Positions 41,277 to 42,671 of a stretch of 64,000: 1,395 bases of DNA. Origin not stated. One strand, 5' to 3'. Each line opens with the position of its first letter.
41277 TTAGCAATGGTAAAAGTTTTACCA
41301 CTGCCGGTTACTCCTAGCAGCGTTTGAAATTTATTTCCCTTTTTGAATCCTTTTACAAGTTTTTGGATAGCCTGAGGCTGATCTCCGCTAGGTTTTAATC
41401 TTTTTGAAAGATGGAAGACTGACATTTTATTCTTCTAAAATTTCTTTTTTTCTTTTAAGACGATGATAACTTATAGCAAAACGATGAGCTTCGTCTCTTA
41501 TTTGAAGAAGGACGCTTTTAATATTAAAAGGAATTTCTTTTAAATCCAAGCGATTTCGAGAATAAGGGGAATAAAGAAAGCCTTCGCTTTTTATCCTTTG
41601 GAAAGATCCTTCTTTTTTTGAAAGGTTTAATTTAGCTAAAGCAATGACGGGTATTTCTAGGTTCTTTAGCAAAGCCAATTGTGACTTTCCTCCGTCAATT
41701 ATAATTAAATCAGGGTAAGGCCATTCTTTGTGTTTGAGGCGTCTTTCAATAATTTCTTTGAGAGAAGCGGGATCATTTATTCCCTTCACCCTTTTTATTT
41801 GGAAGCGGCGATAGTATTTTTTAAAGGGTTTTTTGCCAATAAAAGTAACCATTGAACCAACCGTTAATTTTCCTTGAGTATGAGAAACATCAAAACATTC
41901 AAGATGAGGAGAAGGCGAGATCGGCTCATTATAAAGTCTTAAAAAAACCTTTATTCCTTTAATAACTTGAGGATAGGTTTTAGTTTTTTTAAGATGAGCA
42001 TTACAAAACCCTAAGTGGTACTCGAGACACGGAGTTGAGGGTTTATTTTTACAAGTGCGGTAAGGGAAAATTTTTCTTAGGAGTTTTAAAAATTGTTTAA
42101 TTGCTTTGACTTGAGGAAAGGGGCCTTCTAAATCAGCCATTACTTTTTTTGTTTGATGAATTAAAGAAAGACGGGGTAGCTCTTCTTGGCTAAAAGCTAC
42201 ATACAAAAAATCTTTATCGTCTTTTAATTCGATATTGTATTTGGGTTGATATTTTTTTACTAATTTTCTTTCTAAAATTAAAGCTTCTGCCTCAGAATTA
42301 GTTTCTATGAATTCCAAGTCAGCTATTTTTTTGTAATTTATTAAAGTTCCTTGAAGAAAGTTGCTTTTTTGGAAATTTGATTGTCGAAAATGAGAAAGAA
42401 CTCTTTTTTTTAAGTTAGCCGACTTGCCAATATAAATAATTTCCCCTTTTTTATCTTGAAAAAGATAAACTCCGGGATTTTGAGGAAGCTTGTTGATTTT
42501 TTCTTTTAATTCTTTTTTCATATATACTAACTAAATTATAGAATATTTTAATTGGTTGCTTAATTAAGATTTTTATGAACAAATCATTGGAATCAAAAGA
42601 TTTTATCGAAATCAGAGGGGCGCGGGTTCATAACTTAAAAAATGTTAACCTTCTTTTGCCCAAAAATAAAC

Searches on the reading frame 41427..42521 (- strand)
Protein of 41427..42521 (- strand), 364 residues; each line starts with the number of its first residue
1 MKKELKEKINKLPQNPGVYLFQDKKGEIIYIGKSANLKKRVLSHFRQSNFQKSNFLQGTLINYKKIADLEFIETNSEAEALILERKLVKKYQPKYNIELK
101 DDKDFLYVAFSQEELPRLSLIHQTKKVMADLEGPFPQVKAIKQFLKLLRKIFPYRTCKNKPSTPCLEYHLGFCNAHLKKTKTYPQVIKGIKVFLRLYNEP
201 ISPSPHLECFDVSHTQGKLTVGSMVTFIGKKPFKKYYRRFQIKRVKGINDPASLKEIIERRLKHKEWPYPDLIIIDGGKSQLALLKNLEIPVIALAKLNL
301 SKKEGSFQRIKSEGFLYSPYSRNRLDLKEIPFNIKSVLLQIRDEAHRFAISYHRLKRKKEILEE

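Call 26: find_encoding_contigs(protein=window:41427-42521:-, flank=10000, max_places=1)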
Protein window:41427-42521:- (364 aa): 2 contigs read that carry it; 1 place shown.
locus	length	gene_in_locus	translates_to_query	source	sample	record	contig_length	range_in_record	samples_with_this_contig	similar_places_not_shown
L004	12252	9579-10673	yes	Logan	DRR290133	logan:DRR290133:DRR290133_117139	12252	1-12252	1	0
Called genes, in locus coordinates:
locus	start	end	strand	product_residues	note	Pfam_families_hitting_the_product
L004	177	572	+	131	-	PF09685:MamF_MmsF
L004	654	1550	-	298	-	PF01435:Peptidase_M48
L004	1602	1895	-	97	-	PF18893:DUF5652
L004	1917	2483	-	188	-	PF04011:LemA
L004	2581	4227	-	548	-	PF00118:Cpn60_TCP1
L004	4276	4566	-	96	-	PF00166:Cpn10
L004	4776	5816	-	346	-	PF02646:RmuC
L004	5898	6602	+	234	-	PF00106:adh_short, PF08659:KR, PF01073:3Beta_HSD (weak), PF13561:adh_short_C2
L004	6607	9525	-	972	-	PF00005:ABC_tran (faint), PF02463:SMC_N (faint), PF03193:RsgA_GTPase (faint), PF13191:AAA_16 (faint), PF13481:AAA_25 (faint), PF20703:nSTAND1 (faint), PF17760:UvrA_inter, PF17755:UvrA_DNA-bind, +3 more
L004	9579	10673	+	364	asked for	PF01541:GIY-YIG, PF27096:UvrC_M, PF08459:UvrC_RNaseH_dom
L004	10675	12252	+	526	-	?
